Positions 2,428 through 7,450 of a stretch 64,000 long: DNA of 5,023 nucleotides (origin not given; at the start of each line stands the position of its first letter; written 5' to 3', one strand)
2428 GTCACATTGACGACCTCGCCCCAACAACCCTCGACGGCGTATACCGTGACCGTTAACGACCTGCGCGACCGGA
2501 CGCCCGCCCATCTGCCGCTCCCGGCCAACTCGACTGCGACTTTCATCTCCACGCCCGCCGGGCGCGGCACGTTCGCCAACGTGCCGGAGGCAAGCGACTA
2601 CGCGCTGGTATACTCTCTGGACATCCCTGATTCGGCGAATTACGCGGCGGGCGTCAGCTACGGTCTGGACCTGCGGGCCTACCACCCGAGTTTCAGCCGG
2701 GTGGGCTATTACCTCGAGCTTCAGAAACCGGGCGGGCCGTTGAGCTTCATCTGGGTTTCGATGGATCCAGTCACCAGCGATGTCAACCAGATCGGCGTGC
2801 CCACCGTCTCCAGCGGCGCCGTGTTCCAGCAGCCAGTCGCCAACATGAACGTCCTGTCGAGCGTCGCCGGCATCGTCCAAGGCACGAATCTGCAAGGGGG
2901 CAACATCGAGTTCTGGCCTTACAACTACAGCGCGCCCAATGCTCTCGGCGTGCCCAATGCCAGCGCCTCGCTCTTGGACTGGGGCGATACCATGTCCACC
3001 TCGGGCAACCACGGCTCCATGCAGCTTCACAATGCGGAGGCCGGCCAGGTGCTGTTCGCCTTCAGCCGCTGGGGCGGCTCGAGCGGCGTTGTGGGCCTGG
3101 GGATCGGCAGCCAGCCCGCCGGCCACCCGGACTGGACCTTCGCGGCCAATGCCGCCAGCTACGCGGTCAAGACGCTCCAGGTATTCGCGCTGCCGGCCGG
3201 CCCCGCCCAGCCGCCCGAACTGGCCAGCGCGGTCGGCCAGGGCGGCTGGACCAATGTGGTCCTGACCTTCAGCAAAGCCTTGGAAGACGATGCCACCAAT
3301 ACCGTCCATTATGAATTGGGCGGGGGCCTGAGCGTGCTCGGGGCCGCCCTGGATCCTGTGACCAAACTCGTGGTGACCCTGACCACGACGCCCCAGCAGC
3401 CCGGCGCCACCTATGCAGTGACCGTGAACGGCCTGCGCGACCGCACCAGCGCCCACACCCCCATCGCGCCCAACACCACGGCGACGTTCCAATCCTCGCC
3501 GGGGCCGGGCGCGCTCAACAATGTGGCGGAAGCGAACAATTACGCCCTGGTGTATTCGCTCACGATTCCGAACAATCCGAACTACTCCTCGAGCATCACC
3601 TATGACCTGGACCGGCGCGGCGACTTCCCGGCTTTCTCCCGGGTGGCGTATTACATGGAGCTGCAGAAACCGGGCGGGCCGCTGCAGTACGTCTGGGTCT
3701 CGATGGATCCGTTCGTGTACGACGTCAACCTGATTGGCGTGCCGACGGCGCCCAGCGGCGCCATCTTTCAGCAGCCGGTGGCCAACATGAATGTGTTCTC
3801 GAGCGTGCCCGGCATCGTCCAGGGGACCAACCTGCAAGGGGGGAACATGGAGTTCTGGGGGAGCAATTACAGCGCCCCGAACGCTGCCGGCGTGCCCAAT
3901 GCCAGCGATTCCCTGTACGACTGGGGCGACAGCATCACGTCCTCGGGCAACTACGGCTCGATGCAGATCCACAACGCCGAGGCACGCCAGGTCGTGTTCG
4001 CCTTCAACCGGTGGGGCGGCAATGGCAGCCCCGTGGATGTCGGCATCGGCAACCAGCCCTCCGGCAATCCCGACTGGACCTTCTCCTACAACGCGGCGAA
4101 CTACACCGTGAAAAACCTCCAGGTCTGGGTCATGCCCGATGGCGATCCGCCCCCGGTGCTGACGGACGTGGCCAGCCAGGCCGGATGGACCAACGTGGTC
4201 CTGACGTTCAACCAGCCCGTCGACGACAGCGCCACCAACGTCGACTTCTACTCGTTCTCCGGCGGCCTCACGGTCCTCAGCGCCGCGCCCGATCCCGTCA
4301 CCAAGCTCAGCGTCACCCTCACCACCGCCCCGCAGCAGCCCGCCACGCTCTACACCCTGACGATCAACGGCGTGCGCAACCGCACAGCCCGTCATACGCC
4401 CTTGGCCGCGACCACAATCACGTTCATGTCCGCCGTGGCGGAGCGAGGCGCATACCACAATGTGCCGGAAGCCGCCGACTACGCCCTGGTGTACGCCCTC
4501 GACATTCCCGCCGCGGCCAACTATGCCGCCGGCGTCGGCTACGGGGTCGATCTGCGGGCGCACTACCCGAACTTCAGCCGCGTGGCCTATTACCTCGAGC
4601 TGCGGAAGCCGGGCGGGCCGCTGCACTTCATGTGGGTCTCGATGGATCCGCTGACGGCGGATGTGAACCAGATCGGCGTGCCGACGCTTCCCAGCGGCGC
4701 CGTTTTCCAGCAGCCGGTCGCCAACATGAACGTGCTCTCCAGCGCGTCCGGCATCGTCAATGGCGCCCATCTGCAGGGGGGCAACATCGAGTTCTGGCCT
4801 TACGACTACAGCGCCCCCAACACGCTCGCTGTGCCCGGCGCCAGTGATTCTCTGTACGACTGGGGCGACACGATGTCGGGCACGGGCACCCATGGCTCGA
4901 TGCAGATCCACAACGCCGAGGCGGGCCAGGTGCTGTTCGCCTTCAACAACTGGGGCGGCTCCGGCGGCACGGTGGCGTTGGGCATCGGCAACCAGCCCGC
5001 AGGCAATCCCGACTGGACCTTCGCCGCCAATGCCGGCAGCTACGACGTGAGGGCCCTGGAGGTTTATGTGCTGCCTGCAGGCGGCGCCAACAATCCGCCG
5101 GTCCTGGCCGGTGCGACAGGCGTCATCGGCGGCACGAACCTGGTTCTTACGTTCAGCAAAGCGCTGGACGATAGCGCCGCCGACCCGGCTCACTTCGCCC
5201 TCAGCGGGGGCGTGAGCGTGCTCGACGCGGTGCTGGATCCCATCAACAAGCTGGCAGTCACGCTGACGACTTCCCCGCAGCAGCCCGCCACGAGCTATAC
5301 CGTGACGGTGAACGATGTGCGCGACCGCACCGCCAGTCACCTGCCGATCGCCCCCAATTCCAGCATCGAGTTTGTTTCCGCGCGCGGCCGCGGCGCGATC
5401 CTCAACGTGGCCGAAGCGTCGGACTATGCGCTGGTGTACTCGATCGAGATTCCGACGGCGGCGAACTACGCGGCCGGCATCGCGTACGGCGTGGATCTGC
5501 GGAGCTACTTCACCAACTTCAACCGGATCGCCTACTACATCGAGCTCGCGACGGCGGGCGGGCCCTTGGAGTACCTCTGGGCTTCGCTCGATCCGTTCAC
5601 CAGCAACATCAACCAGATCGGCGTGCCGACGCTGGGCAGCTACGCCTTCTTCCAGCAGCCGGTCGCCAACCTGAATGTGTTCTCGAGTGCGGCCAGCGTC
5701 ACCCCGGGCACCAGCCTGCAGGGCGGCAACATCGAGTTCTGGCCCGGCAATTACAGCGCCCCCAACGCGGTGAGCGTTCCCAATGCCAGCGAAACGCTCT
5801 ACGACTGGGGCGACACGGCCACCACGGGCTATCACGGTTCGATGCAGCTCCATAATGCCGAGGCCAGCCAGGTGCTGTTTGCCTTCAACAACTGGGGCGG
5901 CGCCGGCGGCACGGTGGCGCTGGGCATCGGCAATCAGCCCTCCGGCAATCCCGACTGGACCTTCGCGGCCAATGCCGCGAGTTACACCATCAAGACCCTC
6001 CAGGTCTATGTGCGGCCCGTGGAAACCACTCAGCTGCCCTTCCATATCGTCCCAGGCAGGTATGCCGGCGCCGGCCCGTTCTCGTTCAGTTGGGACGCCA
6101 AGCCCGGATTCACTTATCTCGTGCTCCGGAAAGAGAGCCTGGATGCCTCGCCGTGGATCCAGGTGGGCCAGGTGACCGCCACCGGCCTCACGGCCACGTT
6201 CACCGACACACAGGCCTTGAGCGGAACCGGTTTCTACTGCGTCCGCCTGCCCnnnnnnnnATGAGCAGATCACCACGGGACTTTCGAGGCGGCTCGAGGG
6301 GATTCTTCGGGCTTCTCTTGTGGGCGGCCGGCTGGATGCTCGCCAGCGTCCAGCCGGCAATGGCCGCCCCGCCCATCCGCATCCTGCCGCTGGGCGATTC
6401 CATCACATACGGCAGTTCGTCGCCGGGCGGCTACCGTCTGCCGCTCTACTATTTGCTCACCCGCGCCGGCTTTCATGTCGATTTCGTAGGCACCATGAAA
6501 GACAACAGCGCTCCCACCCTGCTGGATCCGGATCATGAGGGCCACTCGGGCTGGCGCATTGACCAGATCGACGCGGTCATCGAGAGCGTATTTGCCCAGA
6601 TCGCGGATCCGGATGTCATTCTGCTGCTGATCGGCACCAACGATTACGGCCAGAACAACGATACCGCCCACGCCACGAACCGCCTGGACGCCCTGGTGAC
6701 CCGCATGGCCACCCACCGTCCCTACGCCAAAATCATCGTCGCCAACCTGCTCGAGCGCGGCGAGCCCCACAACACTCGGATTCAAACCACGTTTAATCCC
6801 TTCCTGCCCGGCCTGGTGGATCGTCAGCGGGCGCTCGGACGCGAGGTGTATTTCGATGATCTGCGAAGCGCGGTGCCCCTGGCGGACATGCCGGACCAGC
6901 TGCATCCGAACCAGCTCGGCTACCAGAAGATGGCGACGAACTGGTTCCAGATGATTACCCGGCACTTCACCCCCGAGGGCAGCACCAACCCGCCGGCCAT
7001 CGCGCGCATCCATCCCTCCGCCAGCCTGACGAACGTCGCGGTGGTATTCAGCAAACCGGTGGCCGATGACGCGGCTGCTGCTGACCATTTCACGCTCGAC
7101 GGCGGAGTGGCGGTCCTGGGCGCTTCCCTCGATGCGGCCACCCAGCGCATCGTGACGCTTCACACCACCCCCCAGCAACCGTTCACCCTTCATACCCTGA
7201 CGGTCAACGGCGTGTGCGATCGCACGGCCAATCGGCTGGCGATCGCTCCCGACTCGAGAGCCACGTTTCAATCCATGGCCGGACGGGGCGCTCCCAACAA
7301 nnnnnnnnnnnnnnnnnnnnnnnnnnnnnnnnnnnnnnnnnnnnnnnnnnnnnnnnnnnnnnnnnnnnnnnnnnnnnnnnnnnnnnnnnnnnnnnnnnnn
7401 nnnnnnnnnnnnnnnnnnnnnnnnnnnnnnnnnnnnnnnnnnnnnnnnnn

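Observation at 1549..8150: Unassigned ~210-aa module present five times in one secreted protein and once more on the adjacent SGNH esterase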

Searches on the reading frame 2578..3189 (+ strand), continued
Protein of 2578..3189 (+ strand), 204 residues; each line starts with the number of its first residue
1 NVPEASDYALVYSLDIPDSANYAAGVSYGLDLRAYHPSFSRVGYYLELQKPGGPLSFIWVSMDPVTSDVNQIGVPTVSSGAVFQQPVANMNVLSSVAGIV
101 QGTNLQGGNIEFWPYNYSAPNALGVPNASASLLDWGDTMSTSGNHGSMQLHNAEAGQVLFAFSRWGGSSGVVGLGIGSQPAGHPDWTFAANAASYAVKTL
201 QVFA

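Call 40: search_protein_families(library=pfam, alignment_id=A4, max_evalue=0.00001)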
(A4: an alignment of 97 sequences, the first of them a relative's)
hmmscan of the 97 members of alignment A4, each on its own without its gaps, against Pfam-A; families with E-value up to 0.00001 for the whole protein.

A. member 1, L005:2966-4456:+ (497 aa): 1 family
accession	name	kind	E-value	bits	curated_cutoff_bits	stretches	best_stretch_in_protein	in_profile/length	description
PF03631.20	Virul_fac_BrkB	-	1.9e-51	175.6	33.7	1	76-340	2-258/259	Virulence factor BrkB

B. families by the number of members that match (of 97 scanned): 113 families (the first 25 are shown)
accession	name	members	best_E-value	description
PF00890.30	FAD_binding_2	4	7.3e-101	FAD binding domain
PF01266.30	DAO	4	3.1e-58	FAD dependent oxidoreductase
PF00005.33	ABC_tran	3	3.6e-37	ABC transporter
PF00728.28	Glyco_hydro_20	3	2.3e-17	Glycosyl hydrolase family 20, catalytic domain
PF02838.20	Glyco_hydro_20b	3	5e-13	Glycosyl hydrolase family 20, domain 2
PF13304.12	AAA_21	3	6.1e-11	AAA domain, putative AbiEii toxin, Type IV TA system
PF07992.20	Pyr_redox_2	3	2.7e-09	Pyridine nucleotide-disulphide oxidoreductase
PF17389.8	Bac_rhamnosid6H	2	1.2e-120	Bacterial alpha-L-rhamnosidase 6 hairpin glycosidase domain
PF00456.26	Transketolase_N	2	1.4e-112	Transketolase, thiamine diphosphate binding domain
PF08531.16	Bac_rhamnosid_N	2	1.2e-56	Alpha-L-rhamnosidase N-terminal domain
PF02779.29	Transket_pyr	2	6.8e-51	Transketolase, pyrimidine binding domain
PF05685.18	Uma2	2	6.9e-30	Putative restriction endonuclease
PF02780.25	Transketolase_C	2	1.9e-28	Transketolase, C-terminal domain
PF02683.22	DsbD_TM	2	1.1e-24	Cytochrome C biogenesis protein transmembrane domain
PF17390.7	Bac_rhamnosid_C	2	1.5e-18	Bacterial alpha-L-rhamnosidase C-terminal domain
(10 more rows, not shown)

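Call 66: search_solved_structures(query=L062:6399-8612:+, max_evalue=0.001)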
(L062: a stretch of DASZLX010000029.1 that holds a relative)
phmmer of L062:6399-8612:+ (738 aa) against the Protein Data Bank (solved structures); distinct sequences matched with E-value up to 0.001: 7.
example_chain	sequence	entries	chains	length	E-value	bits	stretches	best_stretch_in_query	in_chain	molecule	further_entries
9ega_A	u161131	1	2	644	2.7e-108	365.9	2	293-523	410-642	Sialate O-acetylesterase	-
9h4u_A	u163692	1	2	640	1.1e-95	324.3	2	19-241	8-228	Carbohydrate esterase FI8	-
7kmm_A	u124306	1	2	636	8.2e-89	301.5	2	291-523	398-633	Sialic acid-specific 9-O-acetylesterase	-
8f9q_A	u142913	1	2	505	1.3e-48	168.7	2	36-225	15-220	Sialic acid acetylesterase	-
8f9o_A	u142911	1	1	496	1.6e-48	168.3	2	35-225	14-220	Sialic acid acetylesterase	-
8f9p_A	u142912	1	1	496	4.2e-48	166.9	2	35-225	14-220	Sialic acid acetylesterase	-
8f9r_A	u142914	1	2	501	3.5e-46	160.6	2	35-221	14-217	Sialic acid acetylesterase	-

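Call 67: search_solved_structures(query=P0262, max_evalue=0.001)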
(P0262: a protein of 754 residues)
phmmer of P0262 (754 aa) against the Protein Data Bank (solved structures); distinct sequences matched with E-value up to 0.001: 0.

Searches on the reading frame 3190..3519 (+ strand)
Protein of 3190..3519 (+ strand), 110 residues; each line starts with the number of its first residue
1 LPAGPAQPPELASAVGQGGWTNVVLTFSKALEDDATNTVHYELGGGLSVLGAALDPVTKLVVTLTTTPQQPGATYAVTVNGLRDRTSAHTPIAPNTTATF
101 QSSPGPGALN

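Call 46: search_protein_families(library=pfam, proteins=[window:3190-3519:+], max_evalue=1)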
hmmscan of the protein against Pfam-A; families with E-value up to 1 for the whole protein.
window:3190-3519:+ (110 aa): 0 families

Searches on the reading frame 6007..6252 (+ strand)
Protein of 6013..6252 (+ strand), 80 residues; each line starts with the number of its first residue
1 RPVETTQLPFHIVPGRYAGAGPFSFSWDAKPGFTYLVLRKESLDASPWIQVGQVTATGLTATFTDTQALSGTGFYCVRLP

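Call 46: search_protein_families(library=pfam, proteins=[window:6013-6252:+], max_evalue=1)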
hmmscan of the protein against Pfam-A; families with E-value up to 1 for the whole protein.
window:6013-6252:+ (80 aa): 0 families

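Call 60: predict_structure(alignment_id=A5)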
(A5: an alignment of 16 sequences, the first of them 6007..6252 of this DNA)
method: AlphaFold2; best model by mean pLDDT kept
length: 82 residues; sequences in the alignment: 16
mean_pLDDT: 82.3   pTM: 0.70
mean pLDDT of the five models: 82.3, 81.7, 80.5, 79.4, 78.7
residues with pLDDT >= 90: 37; 70-90: 33; 50-70: 8; < 50: 4
segments of 3 or more residues with pLDDT < 50: none
pLDDT, mean of each block of 10 residues (from residue 1): 51 73 87 93 85 94 90 84 83
secondary structure, 60 per line:
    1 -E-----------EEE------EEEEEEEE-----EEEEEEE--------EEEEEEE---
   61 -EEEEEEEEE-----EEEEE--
elements in order: E14-16 E23-30 E36-42 E51-57 E62-70 E76-80

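Call 62: fold_search(model_id=the predicted structure, library=pdb)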
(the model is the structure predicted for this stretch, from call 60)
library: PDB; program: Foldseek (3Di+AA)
matches with E <= 10: 1180; with E <= 0.001: 0
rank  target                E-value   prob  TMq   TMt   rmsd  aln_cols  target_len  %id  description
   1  9jzp_A                2.8e-02  0.94  0.44  0.17  10.0       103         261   14  Crystal structure of Nir2 C-terminal domain (released 2025-10-15)
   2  4bk8                  3.0e-02  0.99  0.51  0.37   6.9        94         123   15  Superoxide reductase (Neelaredoxin) from Ignicoccus hospitalis (released 2014-04-02)
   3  9jz1_A                3.7e-02  0.99  0.50  0.21   7.0        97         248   12  Crystal structure of Nir2 C-terminal domain in complex with phosphate (released 2025-10-15)
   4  2yc4_A                5.4e-02  0.69  0.35  0.23  14.5        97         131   14  Intraflagellar Transport Complex 25-27 from Chlamydomonas (released 2011-03-23)
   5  6pol_C                6.0e-02  1.00  0.57  0.48   3.5        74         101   15  Crystal structure of the human NELL1 EGF1-3-Robo3 FN1 complex (released 2020-05-06)
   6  9jtz_B                6.7e-02  0.85  0.44  0.17  10.1       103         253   14  Crystal structure of Nir2 C-terminal domain in complex with phosphatidic acid (released 2025-10-15)
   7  6pol_E                7.1e-02  1.00  0.57  0.48   3.5        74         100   15  Crystal structure of the human NELL1 EGF1-3-Robo3 FN1 complex (released 2020-05-06)
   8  7jxu_C                7.5e-02  0.85  0.43  0.39  10.2        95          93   17  Structure of monobody 32 human MLKL pseudokinase domain complex (released 2021-03-10)
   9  2nnc_A                7.5e-02  0.60  0.35  0.29  10.0        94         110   12  Structure of the sulfur carrier protein SoxY from Chlorobium limicola f thiosulfatophilum (released 2007-03-13)
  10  2crm_MODEL_1_A        7.9e-02  0.97  0.54  0.40   7.6        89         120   17  Solution structure of the forth FNIII domain of human (released 2005-11-20)
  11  7cg8_C                8.3e-02  0.93  0.46  0.40   7.3        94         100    8  Structure of the sensor domain (short construct) of the anti-sigma factor RsgI4 in Pseudobacteroides cellulosolvens (released 2021-06-30)
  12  9jtz_C                9.3e-02  0.85  0.45  0.18  10.5       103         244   14  Crystal structure of Nir2 C-terminal domain in complex with phosphatidic acid (released 2025-10-15)
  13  2yc2_A                9.3e-02  0.82  0.41  0.29  10.7        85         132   12  Intraflagellar Transport Complex 25-27 from Chlamydomonas (released 2011-03-23)
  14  1wis_MODEL_1_A        9.8e-02  0.93  0.48  0.34   8.6        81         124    9  Solution structure of the fifth FNIII domain from human KIAA1514 protein (released 2005-07-19)
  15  7skp_A                9.8e-02  0.84  0.39  0.42   5.4        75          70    9  De novo synthetic protein DIG14 (tetragonal space group) (released 2022-10-12)
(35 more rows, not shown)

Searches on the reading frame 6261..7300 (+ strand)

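Call 41: search_solved_structures(query=window:6261-7300:+, max_evalue=0.01, show_alignments=1)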
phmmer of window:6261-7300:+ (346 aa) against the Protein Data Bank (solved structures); distinct sequences matched with E-value up to 0.01: 12.
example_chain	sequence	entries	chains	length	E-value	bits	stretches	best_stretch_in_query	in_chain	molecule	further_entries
2vpt_A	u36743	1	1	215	3.4e-29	105.3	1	34-231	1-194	LIPOLYTIC ENZYME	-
5b5s_A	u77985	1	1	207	3.5e-15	59.3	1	39-225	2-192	Acetic acid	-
5b5l_A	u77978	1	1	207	7.8e-15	58.1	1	40-225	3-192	acetyl esterase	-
1fxw_F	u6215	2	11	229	1.8e-06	30.7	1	116-234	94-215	PLATELET-ACTIVATING FACTOR ACETYLHYDROLASE IB BETA SUBUNIT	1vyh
1bwp_A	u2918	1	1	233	3e-05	26.6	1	115-239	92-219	PLATELET-ACTIVATING FACTOR ACETYLHYDROLASE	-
3dt6_A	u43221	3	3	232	3.1e-05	26.6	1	115-239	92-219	Brain Platelet-activating factor acetylhydrolase IB subunit alpha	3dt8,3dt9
1fxw_A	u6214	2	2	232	3.1e-05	26.6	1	115-239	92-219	PLATELET-ACTIVATING FACTOR ACETYLHYDROLASE IB GAMMA SUBUNIT | PLATELET-ACTIVATING FACTOR ACETYLHYDROLASE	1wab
1es9_A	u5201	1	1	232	3.1e-05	26.6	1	115-239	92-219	PLATELET-ACTIVATING FACTOR ACETYLHYDROLASE IB GAMMA SUBUNIT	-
1bwr_A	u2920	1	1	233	0.00011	24.8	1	115-239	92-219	PLATELET-ACTIVATING FACTOR ACETYLHYDROLASE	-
1bwq_A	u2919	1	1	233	0.00015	24.4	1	115-239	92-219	PLATELET-ACTIVATING FACTOR ACETYLHYDROLASE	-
2hsj_A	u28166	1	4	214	0.0051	19.3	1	106-168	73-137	Putative platelet activating factor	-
7c23_A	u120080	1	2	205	0.006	19.1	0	37-228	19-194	Carboxylesterase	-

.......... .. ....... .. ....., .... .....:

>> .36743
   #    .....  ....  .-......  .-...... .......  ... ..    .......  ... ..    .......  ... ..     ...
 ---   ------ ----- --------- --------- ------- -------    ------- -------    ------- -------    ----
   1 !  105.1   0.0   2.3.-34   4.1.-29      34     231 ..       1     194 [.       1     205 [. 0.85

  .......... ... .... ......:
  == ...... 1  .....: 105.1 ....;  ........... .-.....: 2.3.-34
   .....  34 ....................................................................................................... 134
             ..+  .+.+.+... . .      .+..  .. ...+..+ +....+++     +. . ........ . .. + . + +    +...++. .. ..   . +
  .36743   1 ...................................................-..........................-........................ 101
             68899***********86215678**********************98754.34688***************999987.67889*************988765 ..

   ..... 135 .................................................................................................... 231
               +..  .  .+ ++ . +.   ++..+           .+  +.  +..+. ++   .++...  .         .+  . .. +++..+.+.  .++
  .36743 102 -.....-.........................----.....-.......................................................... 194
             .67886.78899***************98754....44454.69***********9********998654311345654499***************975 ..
